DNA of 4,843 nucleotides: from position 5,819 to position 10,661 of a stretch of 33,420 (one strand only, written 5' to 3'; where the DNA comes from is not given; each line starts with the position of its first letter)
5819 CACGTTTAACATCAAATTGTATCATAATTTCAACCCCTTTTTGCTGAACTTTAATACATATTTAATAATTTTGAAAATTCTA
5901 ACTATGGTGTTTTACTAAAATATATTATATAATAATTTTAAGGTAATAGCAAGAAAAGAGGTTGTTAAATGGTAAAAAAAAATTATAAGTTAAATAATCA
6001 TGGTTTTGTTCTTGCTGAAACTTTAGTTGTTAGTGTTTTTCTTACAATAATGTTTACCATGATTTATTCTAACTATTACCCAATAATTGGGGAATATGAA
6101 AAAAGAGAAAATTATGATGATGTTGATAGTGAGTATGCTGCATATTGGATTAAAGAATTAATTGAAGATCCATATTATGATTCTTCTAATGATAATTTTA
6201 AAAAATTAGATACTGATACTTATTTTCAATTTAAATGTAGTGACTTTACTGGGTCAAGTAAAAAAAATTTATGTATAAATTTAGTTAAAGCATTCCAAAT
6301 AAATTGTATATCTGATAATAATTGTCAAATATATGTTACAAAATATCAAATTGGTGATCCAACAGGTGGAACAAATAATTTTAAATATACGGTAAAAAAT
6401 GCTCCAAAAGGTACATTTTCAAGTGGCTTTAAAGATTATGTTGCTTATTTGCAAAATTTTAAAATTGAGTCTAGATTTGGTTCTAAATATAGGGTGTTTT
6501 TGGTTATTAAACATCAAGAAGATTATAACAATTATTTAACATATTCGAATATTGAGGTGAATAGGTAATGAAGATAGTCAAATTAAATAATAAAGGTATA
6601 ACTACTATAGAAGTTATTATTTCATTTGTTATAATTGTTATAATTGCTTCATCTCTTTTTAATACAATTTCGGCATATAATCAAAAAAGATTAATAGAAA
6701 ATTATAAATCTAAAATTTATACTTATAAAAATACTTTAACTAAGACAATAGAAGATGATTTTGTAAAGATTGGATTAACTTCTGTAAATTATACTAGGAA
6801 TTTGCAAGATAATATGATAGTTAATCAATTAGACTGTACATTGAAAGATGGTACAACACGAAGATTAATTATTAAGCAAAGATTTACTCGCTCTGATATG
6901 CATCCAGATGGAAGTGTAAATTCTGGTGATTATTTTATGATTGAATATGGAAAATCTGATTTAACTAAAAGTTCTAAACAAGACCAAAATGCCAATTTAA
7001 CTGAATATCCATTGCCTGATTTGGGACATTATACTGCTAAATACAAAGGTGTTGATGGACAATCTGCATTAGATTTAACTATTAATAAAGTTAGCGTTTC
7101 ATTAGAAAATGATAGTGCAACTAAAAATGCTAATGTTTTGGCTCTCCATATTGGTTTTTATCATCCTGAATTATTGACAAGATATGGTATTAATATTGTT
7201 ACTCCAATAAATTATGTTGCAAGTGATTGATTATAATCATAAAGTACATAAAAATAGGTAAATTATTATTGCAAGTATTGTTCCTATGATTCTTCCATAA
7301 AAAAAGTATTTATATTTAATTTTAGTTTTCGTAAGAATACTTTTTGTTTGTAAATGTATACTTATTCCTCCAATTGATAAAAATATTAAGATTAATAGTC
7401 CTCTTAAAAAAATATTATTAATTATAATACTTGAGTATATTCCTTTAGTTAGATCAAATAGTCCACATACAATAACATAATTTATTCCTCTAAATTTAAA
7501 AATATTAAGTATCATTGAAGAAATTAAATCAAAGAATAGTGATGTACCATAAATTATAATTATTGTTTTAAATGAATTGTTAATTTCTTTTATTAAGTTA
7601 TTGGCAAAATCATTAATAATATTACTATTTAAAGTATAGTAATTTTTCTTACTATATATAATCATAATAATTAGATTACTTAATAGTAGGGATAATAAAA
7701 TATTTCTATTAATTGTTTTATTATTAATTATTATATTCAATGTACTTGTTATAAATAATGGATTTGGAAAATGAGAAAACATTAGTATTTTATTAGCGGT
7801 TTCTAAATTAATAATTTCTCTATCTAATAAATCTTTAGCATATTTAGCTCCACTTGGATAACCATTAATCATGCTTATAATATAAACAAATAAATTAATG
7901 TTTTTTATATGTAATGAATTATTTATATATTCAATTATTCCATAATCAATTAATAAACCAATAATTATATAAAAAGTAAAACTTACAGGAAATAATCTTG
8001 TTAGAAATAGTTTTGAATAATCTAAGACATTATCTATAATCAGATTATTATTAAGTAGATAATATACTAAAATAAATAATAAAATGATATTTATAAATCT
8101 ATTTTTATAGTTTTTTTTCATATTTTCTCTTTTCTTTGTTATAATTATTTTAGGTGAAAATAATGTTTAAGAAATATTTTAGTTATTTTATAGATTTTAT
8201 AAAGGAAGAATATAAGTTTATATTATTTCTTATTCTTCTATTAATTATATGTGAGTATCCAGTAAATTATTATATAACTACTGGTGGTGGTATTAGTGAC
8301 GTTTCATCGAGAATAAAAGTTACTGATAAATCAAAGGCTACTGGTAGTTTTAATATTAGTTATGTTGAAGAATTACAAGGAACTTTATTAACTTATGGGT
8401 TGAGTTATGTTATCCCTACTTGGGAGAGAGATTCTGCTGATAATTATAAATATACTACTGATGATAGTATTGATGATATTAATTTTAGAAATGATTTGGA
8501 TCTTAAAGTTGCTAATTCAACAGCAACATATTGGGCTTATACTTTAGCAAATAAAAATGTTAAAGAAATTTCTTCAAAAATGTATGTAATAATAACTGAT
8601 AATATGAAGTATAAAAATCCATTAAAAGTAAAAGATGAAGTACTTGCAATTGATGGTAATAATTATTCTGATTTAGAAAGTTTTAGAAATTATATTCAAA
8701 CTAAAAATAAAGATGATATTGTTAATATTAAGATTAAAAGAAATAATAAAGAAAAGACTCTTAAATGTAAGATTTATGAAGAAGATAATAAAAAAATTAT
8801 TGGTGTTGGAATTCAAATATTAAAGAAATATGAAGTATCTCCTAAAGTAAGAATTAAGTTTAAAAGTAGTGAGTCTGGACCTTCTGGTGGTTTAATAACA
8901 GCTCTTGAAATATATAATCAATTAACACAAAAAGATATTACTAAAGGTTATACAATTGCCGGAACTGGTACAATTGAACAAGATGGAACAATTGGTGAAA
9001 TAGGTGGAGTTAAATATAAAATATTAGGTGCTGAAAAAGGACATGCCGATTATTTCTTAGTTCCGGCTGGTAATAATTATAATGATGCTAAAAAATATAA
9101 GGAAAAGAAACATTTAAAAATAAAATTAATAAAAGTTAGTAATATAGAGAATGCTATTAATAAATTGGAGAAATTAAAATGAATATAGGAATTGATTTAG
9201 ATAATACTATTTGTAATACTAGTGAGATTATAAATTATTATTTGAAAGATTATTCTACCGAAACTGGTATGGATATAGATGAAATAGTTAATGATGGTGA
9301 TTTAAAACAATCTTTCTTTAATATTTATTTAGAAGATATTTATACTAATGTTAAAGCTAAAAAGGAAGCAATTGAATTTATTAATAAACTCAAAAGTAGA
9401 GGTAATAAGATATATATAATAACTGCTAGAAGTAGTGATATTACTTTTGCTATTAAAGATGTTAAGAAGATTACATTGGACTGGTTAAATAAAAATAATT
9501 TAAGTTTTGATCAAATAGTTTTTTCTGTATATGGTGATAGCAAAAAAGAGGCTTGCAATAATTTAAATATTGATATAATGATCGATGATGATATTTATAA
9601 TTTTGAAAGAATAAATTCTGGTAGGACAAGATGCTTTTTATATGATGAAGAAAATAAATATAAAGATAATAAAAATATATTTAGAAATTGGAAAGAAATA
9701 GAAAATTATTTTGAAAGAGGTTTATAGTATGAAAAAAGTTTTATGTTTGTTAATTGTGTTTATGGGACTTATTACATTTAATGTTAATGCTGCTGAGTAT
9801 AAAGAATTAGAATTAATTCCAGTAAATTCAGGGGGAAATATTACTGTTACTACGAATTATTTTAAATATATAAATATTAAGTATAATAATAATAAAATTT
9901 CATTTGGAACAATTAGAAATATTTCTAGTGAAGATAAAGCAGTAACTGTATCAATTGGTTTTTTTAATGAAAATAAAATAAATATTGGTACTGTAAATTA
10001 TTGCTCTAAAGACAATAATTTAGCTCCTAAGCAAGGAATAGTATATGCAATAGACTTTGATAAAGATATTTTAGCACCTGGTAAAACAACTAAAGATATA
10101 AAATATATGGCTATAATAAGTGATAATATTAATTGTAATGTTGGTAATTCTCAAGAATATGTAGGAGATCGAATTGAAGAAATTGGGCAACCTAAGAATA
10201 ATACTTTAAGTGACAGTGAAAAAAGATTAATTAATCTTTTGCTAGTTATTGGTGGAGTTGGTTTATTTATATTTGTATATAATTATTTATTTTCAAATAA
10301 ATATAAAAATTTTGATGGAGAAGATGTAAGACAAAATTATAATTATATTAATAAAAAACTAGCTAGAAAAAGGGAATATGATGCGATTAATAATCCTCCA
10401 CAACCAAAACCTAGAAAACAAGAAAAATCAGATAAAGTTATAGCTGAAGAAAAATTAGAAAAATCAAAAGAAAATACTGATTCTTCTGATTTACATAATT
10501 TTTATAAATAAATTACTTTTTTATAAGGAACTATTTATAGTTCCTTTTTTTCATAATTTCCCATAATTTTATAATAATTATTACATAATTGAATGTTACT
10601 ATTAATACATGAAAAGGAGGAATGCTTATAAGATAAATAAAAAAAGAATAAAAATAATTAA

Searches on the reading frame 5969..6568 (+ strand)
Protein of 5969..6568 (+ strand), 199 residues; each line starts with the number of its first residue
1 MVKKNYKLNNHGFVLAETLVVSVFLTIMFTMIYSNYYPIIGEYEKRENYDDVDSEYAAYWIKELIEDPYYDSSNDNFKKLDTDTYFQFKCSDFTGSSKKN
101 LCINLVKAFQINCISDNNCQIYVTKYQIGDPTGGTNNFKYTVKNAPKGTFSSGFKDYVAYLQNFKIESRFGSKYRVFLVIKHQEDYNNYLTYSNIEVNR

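Call 18: search_protein_families(library=pfam, proteins=[window:5969-6568:+], max_evalue=0.01)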
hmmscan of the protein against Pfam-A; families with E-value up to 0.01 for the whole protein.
window:5969-6568:+ (199 aa): 0 families

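Call 44: search_protein_families(library=ncbifam, proteins=[window:5969-6568:+], max_evalue=0.1)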
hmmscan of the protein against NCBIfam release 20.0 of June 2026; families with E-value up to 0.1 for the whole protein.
window:5969-6568:+ (199 aa): 1 family
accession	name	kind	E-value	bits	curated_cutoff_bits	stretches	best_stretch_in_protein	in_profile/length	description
NF040982.1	ComGD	equivalog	0.0033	17.8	70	1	11-50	2-41/139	competence type IV pilus minor pilin ComGD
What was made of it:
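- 5969..6568 (+): Minor-pilin-like ORF (199 aa), N-terminus ...NNHG|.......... Weak N-terminal ComGD hit, E 0.003 (call 44).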

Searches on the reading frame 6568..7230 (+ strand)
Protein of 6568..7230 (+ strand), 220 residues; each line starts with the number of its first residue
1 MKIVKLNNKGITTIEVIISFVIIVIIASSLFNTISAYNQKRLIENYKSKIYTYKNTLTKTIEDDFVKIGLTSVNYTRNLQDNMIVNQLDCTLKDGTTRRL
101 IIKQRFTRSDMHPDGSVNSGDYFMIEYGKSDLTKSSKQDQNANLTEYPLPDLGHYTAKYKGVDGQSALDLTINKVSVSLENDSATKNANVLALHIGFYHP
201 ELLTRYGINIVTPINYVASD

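Call 18: search_protein_families(library=pfam, proteins=[window:6568-7230:+], max_evalue=0.01)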
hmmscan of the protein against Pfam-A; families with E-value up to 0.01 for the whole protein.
window:6568-7230:+ (220 aa): 0 families

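Call 44: search_protein_families(library=ncbifam, proteins=[window:6568-7230:+], max_evalue=0.1)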
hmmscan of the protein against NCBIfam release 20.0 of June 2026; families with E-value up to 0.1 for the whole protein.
window:6568-7230:+ (220 aa): 2 families
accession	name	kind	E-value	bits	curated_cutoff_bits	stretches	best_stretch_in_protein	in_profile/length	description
NF041013.1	T4P_ComGE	equivalog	9.3e-07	28.9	49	1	7-56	2-51/83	competence type IV pilus minor pilin ComGE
NF007800.0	PRK10506.1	equivalog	0.049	13.4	158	1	7-56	7-56/163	prepilin peptidase-dependent protein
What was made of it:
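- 6568..7230 (+): Minor-pilin-like ORF (220 aa), N-terminus ...NNKG|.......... ComGE N-terminal hit, E 9e-7, below its cut-off (call 44).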

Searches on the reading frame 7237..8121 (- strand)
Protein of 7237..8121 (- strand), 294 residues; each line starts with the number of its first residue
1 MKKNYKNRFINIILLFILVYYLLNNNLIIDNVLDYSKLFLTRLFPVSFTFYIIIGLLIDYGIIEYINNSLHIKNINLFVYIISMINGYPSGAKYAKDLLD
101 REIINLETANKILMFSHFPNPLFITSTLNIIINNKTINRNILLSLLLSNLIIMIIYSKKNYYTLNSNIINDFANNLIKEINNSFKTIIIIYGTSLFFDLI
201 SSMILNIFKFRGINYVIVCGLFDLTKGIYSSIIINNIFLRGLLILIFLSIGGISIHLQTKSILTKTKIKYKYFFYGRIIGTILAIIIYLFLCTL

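Call 18: search_protein_families(library=pfam, proteins=[window:7237-8121:-], max_evalue=0.01)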
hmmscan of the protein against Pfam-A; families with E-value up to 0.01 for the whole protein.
window:7237-8121:- (294 aa): 0 families

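Call 44: search_protein_families(library=ncbifam, proteins=[window:7237-8121:-], max_evalue=0.1)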
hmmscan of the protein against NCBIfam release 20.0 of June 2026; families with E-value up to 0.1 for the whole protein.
window:7237-8121:- (294 aa): 1 family
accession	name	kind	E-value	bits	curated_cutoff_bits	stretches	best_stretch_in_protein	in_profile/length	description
TIGR02871.1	spore_ylbJ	equivalog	7.3e-25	87.8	304.65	1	10-292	4-323/363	sporulation integral membrane protein YlbJ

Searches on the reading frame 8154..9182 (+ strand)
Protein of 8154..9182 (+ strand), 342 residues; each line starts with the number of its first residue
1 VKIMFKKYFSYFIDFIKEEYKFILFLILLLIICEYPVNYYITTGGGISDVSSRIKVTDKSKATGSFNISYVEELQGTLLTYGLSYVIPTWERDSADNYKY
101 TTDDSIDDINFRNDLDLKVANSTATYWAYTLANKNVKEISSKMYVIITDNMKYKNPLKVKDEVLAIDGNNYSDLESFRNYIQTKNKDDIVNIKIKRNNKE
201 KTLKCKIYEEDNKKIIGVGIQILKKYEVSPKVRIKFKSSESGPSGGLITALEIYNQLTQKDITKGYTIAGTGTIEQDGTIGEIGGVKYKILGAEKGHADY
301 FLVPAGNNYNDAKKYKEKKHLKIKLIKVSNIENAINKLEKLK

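Call 18: search_protein_families(library=pfam, proteins=[window:8154-9182:+], max_evalue=0.01)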
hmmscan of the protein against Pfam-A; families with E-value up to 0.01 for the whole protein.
window:8154-9182:+ (342 aa): 2 families
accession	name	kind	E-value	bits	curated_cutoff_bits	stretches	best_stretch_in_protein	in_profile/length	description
PF05362.19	Lon_C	-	4.7e-09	36.5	21.1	1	241-336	108-200/205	Lon protease (S16) C-terminal proteolytic domain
PF13180.12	PDZ_2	-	1.1e-08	35.6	27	1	154-206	28-79/80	PDZ domain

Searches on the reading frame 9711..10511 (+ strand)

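Call 18: search_protein_families(library=pfam, proteins=[window:9711-10511:+], max_evalue=0.01)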
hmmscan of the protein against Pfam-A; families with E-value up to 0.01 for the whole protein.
window:9711-10511:+ (266 aa): 0 families

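Call 44: search_protein_families(library=ncbifam, proteins=[window:9711-10511:+], max_evalue=0.1)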
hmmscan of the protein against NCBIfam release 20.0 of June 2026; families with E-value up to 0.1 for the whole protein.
window:9711-10511:+ (266 aa): 1 family
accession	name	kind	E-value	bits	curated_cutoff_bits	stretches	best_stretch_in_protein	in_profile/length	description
TIGR01685.1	MDP-1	equivalog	0.029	14.5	53.75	1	17-96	63-147/174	magnesium-dependent phosphatase-1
